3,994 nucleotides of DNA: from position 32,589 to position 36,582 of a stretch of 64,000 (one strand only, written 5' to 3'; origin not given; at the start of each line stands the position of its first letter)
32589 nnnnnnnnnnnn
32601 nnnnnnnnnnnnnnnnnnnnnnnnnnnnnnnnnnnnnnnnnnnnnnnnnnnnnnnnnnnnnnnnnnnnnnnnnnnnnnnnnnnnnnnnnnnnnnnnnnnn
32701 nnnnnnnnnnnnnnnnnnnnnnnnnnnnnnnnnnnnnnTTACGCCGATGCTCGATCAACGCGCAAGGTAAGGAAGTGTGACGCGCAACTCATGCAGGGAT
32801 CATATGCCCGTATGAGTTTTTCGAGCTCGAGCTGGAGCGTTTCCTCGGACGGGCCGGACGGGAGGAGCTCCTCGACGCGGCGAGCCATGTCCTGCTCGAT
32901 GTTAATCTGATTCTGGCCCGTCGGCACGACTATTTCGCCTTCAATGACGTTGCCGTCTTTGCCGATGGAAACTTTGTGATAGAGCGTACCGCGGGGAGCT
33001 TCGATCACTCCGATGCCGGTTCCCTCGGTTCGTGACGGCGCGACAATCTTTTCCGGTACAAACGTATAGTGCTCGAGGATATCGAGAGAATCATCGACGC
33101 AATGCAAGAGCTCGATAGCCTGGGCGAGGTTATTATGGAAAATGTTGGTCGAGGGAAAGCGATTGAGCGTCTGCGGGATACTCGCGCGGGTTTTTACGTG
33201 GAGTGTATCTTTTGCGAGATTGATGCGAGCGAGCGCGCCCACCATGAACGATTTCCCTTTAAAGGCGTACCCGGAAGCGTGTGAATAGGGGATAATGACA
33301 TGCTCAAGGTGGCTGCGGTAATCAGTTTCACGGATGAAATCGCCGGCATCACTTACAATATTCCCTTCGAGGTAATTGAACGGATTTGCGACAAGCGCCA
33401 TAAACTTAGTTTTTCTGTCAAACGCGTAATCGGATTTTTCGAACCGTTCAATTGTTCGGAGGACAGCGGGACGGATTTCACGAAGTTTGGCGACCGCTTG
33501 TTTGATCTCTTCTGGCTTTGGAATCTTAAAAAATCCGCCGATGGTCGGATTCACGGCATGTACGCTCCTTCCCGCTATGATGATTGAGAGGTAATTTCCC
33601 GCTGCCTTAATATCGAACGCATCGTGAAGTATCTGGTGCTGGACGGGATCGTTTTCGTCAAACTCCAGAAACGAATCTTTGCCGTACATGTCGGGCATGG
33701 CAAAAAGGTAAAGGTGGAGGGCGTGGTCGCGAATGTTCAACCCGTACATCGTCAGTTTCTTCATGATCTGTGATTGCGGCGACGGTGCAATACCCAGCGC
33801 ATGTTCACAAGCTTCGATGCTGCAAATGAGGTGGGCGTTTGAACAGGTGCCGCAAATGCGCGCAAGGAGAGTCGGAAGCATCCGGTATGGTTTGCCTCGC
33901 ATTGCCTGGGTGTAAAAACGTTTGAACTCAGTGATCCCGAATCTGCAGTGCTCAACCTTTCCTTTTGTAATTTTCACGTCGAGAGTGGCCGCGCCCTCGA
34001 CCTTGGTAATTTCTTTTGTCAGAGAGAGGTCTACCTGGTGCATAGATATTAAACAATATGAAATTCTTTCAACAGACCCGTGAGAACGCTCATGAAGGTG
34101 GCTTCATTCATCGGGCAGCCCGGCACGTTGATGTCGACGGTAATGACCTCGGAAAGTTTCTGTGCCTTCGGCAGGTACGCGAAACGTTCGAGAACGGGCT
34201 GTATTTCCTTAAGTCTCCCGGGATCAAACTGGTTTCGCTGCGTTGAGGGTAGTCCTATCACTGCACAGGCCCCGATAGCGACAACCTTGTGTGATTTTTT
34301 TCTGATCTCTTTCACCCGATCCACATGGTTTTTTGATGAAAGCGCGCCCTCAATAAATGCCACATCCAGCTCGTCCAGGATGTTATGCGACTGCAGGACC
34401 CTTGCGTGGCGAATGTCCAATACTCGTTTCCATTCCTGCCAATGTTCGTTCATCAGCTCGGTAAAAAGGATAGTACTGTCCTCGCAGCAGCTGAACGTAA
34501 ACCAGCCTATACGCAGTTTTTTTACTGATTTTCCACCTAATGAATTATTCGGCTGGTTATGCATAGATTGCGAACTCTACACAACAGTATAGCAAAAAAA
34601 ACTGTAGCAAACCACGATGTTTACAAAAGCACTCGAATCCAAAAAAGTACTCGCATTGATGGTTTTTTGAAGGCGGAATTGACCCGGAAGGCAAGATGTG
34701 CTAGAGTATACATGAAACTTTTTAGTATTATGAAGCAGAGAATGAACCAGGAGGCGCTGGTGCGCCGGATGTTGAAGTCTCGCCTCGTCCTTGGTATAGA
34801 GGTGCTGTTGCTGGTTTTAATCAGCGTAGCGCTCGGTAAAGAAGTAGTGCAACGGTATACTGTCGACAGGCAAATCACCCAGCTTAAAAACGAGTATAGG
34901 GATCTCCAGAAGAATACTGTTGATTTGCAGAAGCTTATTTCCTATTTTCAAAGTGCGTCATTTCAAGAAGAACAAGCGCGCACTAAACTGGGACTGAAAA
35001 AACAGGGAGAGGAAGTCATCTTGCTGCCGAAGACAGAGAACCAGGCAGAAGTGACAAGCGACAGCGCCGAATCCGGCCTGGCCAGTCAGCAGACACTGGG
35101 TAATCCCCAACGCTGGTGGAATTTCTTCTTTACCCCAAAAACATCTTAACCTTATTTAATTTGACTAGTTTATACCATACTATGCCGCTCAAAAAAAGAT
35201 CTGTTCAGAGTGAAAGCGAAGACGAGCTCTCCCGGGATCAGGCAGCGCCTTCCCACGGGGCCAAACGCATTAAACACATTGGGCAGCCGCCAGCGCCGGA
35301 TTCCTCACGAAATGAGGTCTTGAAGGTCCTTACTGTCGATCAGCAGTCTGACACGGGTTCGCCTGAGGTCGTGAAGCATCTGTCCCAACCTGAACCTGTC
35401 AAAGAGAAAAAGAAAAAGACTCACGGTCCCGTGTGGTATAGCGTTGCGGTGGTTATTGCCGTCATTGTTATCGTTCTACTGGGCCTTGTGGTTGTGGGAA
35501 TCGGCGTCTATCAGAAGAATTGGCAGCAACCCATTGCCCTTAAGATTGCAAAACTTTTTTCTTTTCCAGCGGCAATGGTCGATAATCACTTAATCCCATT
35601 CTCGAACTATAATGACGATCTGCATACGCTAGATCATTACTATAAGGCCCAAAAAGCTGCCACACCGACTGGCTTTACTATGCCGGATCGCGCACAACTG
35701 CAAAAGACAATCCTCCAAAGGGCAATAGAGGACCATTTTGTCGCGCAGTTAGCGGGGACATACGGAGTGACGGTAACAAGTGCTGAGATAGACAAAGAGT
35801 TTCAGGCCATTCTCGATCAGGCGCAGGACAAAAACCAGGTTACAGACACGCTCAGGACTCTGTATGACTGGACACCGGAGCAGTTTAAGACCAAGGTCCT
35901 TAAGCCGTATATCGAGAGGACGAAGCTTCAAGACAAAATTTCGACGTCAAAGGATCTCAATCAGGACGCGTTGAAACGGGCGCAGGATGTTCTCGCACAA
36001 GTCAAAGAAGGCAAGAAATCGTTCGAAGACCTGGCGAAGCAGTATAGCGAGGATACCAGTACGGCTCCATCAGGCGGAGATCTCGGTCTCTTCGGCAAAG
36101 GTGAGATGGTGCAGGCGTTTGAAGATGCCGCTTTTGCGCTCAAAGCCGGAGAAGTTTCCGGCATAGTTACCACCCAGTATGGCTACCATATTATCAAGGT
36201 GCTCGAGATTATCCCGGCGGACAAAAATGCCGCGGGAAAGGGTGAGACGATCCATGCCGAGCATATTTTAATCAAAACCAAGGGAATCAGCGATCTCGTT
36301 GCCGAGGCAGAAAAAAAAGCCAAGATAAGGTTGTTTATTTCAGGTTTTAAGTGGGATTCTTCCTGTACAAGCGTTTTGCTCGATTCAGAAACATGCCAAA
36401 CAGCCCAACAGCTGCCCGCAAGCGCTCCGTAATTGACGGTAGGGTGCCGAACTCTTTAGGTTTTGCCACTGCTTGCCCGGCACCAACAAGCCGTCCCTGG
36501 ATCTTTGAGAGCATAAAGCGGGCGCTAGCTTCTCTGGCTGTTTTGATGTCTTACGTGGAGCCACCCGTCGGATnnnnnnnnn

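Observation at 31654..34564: Orphan minimal two-subunit [NiFe]-hydrogenase with maturation protease, an unknown coupled partner and no electron-transfer subunits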

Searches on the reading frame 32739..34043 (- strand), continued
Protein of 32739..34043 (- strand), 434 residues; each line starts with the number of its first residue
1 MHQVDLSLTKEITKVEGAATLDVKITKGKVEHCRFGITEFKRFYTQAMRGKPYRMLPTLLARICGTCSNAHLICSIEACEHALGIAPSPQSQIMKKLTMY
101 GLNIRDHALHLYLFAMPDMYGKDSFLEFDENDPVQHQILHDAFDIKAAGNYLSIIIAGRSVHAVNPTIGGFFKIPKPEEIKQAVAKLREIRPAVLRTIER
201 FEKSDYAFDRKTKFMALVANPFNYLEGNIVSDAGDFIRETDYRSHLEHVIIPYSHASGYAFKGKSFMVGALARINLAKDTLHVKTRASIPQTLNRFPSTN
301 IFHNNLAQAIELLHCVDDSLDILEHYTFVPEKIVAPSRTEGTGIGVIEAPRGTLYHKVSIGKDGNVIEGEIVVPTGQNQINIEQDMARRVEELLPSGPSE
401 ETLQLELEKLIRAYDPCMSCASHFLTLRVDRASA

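Call 20: search_solved_structures(query=window:32739-34043:-, show_alignments=2)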
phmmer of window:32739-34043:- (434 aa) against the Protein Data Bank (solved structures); distinct sequences matched with E-value up to 0.001: 68 (the best 60 are shown).
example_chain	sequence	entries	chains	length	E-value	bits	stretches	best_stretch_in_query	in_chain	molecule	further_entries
5yxy_A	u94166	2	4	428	1.5e-57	198.5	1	10-425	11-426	Cytosolic NiFe-hydrogenase, alpha subunit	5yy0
9nez_D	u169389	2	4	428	6.8e-57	196.4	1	10-425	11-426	Sulfhydrogenase 1 subunit alpha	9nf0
9e15_B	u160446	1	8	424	3.3e-56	194.1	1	10-423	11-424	Sulfhydrogenase 1 subunit alpha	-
9e1j_B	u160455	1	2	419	4.3e-56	193.7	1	11-423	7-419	Sulfhydrogenase 1 subunit alpha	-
5odc_F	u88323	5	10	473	2.4e-42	148.5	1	10-425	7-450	Methyl-viologen reducing hydrogenase subunit A | Methyl-viologen reducing hydrogenase, subunit A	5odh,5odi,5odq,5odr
7t2r_D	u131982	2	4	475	4.8e-36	127.7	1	11-425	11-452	NiFe hydrogenase large subunit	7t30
9sw2_F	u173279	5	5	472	9.5e-36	126.7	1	10-427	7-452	F420-non-reducing hydrogenase subunit A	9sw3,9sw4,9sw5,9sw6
5xf9_D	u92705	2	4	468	2e-32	115.8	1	12-423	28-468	NAD-reducing hydrogenase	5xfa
5jsu_B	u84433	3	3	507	4.8e-24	88.1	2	11-195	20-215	Periplasmic [NiFeSe] hydrogenase, large subunit, selenocysteine-containing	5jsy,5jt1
9sfi_g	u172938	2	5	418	2.2e-23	86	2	12-183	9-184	Coenzyme F420-reducing hydrogenase, alpha subunit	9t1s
5jsh_B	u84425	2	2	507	1.6e-22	83.2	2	11-195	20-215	Periplasmic [NiFeSe] hydrogenase, large subunit, selenocysteine-containing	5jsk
6rtp_B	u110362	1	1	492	1.7e-22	83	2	11-195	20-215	Periplasmic [NiFeSe] hydrogenase, large subunit, selenocysteine-containing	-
6z8m_B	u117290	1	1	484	3.7e-22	81.9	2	11-195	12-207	Periplasmic [NiFeSe] hydrogenase, large subunit, selenocysteine-containing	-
6ruc_B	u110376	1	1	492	4e-22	81.8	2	11-195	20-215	Periplasmic [NiFeSe] hydrogenase, large subunit, selenocysteine-containing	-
6z8o_B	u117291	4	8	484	9.7e-22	80.5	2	11-195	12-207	Periplasmic [NiFeSe] hydrogenase, large subunit, selenocysteine-containing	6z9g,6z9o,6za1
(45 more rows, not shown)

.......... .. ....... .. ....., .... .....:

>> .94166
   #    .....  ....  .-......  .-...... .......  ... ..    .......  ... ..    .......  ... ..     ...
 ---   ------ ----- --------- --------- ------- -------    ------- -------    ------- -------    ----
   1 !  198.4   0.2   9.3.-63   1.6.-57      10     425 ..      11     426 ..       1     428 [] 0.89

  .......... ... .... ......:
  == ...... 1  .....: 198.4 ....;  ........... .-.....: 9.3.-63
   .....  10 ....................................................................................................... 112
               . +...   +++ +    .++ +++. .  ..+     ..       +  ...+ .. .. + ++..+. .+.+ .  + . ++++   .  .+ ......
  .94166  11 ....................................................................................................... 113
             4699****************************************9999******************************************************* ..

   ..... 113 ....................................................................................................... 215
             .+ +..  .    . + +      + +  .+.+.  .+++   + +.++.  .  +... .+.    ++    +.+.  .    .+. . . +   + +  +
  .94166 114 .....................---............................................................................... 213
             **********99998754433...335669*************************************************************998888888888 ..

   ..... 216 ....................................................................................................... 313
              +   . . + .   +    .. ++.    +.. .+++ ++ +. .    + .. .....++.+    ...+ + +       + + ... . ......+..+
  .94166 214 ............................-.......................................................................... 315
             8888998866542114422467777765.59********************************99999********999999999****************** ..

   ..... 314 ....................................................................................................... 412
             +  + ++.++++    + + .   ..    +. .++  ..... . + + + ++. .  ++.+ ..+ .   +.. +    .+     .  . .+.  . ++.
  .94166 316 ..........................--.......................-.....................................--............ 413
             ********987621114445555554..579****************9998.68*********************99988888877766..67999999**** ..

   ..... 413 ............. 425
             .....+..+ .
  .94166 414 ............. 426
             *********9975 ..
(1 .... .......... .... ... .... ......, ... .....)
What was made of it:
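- The closest solved relatives are the cytosolic 3b enzymes (call 20).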

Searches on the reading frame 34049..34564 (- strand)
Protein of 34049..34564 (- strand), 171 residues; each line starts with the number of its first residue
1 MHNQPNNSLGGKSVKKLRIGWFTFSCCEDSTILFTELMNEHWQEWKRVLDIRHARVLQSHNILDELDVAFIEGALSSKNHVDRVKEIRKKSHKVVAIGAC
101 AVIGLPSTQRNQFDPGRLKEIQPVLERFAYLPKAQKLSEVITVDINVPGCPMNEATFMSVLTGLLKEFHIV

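Call 5: search_protein_families(library=pfam, proteins=[window:34049-34564:-], max_evalue=0.01)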
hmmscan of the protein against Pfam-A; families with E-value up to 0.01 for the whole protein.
window:34049-34564:- (171 aa): 1 family
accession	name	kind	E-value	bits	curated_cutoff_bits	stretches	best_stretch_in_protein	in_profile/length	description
PF01058.29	Oxidored_q6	-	7.2e-20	71.5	27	1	32-162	6-126/128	NADH ubiquinone oxidoreductase, 20 Kd subunit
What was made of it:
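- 34049..34564 (-): Truncated hydrogenase small subunit, 171 aa, with one predicted proximal Fe-S cluster. Motifs: FSCCEDS, GACA and PGCP. PF01058 (call 5).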

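Call 6: search_protein_families(library=ncbifam, proteins=[window:34049-34564:-], max_evalue=0.01)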
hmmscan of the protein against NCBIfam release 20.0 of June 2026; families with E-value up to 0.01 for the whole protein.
window:34049-34564:- (171 aa): 12 families
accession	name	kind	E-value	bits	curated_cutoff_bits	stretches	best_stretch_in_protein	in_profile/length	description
NF040836.1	sulfhyd_HydD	equivalog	8.4e-16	57.9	500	1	15-165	4-154/261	NADPH-dependent hydrogenase/sulfhydrogenase 1 subunit delta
TIGR03294.1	FrhG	equivalog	1.1e-14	54.8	245.5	1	17-166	2-142/228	coenzyme F420 hydrogenase subunit gamma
NF040831.1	sulfhyd_ShyD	equivalog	9e-12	45.1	460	1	18-166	2-149/240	NAD(P)-dependent hydrogenase/sulfhydrogenase 2 subunit delta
NF045875.1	F420_non_VhuG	exception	2.5e-11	43.3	450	1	16-166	4-165/286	F420-non-reducing hydrogenase subunit VhuG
TIGR01957.1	nuoB_fam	subfamily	0.00021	21.2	142.7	0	135-162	109-136/145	NADH-quinone oxidoreductase subunit B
NF005012.1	PRK06411.1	subfamily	0.00043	19.8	116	0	135-165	125-155/166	NADH-quinone oxidoreductase subunit NuoB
TIGR00391.1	hydA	subfamily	0.00063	19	179.5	0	76-162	135-205/365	hydrogenase small subunit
NF011395.0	PRK14820.1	equivalog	0.0015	18.3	263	0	135-155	124-144/180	NADH-quinone oxidoreductase subunit B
NF007779.0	PRK10468.1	equivalog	0.0021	17.1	659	0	76-161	133-202/372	hydrogenase 2 small subunit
TIGR03393.1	indolpyr_decarb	equivalog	0.0029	16.4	946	1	40-129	223-316/539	indolepyruvate decarboxylase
NF045520.1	H2_NiFeSe_small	exception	0.0043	16.4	470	1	81-155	134-196/314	NiFeSe hydrogenase small subunit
NF011391.0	PRK14816.1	equivalog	0.0069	16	283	0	68-109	95-138/196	NADH-quinone oxidoreductase subunit B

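Call 21: search_solved_structures(query=window:34049-34564:-, show_alignments=3, max_evalue=0.01)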
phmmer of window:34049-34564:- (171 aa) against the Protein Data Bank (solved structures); distinct sequences matched with E-value up to 0.01: 12.
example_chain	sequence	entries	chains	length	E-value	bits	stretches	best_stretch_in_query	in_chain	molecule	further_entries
9e15_A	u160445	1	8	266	4.7e-13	52.5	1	16-161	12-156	Sulfhydrogenase 1 subunit delta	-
9nez_A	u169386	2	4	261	4.8e-13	52.5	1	16-161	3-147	Sulfhydrogenase 1 subunit delta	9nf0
9e1j_A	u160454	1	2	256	5.6e-13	52.2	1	16-161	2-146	Sulfhydrogenase 1 subunit delta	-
5odc_E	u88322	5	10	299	2.2e-10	43.8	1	48-105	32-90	Methyl-viologen reducing hydrogenase subunit G | Methyl-viologen reducing hydrogenase, subunit G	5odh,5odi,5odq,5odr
6qii_G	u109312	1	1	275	3.6e-09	39.8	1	49-158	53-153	Coenzyme F420 hydrogenase subunit gamma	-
6qgr_G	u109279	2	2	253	4e-09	39.7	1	50-158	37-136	Coenzyme F420 hydrogenase subunit gamma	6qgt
5xf9_C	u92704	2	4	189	5.6e-09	39.2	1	59-165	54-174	NAD-reducing hydrogenase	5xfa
9sw2_E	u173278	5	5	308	1.1e-08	38.3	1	16-167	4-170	F420-non-reducing hydrogenase subunit G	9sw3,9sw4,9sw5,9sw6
3zfs_B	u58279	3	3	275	1.1e-08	38.3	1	15-165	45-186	F420-REDUCING HYDROGENASE, SUBUNIT GAMMA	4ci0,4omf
9sfi_I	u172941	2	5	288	2e-08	37.5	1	16-165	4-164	F420-non-reducing hydrogenase small subunit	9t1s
9r51_C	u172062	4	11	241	3e-07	33.6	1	54-165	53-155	F420-reducing [NiFe]-hydrogenase from Methanothermococcus thermolithotrophicus subunit gam | F420-reducing [NiFe]-hydrogenase from Methanothermococcus thermolit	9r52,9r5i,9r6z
7t2r_E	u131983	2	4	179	4.1e-07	33.2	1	16-164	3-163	NiFe hydrogenase small subunit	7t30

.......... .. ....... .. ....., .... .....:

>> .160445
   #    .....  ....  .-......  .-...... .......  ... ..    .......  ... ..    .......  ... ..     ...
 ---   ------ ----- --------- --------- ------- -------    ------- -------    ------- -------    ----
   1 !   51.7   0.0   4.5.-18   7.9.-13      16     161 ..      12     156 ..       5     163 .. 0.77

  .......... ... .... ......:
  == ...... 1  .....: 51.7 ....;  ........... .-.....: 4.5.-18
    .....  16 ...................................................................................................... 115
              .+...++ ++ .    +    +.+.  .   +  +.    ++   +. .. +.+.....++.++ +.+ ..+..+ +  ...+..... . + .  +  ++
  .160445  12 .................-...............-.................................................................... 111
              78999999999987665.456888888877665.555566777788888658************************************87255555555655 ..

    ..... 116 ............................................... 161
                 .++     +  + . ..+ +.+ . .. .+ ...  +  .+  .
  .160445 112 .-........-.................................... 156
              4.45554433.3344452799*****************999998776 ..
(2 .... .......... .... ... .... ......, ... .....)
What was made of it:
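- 34049..34564 (-): It aligns only to the first ~150 residues of the 256-266-aa 3b delta subunit (calls 6, 21).
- Closest known: Group 3b sulfhydrogenase / Hyh. Different: The solved enzymes are four-subunit alpha-beta-gamma-delta, with a 256-266-aa delta subunit (from the chain lengths in call 21; the three-cluster count and the Fe-S/FAD beta-gamma are from prior knowledge).
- Closest known: One-cluster small subunits of NAD-linked enzymes: HoxY. Same: A short small subunit with only the proximal cluster, so electrons must pass straight to another protein (call 21).
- Closest known: One-cluster small subunits of NAD-linked enzymes: HoxY. Different: Sequence similarity is weaker: E 6e-9 and 4e-7, against 5e-13 for 3b delta (call 21).
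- The small subunit matches only the proximal-cluster domain (calls 6, 21). One-cluster small subunits of 179-189 aa exist in solved enzymes 5xf9_C and 7t2r_E (call 21).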

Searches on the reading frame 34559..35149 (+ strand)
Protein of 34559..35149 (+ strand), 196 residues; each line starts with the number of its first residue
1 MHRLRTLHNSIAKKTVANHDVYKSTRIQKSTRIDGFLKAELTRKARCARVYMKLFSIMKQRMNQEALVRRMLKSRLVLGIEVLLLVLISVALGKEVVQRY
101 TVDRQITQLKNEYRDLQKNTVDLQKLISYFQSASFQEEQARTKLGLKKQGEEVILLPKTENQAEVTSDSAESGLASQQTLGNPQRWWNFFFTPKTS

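Call 5: search_protein_families(library=pfam, proteins=[window:34559-35149:+], max_evalue=0.01)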
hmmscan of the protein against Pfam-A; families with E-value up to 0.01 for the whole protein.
window:34559-35149:+ (196 aa): 1 family
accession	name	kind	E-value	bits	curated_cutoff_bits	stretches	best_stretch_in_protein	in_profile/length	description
PF04977.20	DivIC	-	1.8e-11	44.1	28.9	1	83-158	3-79/80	Septum formation initiator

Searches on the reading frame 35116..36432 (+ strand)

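Call 5: search_protein_families(library=pfam, proteins=[window:35116-36432:+], max_evalue=0.01)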
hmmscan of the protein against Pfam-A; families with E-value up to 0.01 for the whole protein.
window:35116-36432:+ (438 aa): 7 families
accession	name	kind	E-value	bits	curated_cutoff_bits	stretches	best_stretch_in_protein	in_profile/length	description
PF13616.12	Rotamase_3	-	7.1e-30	104.4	22.5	1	278-364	29-114/116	PPIC-type PPIASE domain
PF00639.27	Rotamase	-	3.7e-28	98.8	21.7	1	277-362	10-95/97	PPIC-type PPIASE domain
PF13145.12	Rotamase_2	-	6.6e-12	46.7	27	1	288-369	35-112/121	PPIC-type PPIASE domain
PF13624.11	SurA_N_3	-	2.1e-09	37.8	27.2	1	111-261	13-152/162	SurA-like N-terminal domain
PF09312.16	SurA_N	-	2.8e-06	27.9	30.8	1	152-247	5-91/118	SurA N-terminal domain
PF13623.11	SurA_N_2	-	3.6e-05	24.1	28.5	1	149-234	40-122/145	SurA-like N-terminal domain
PF17835.6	NOG1_N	-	0.0084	16.7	22.9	0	255-309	98-152/160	NOG1 N-terminal helical domain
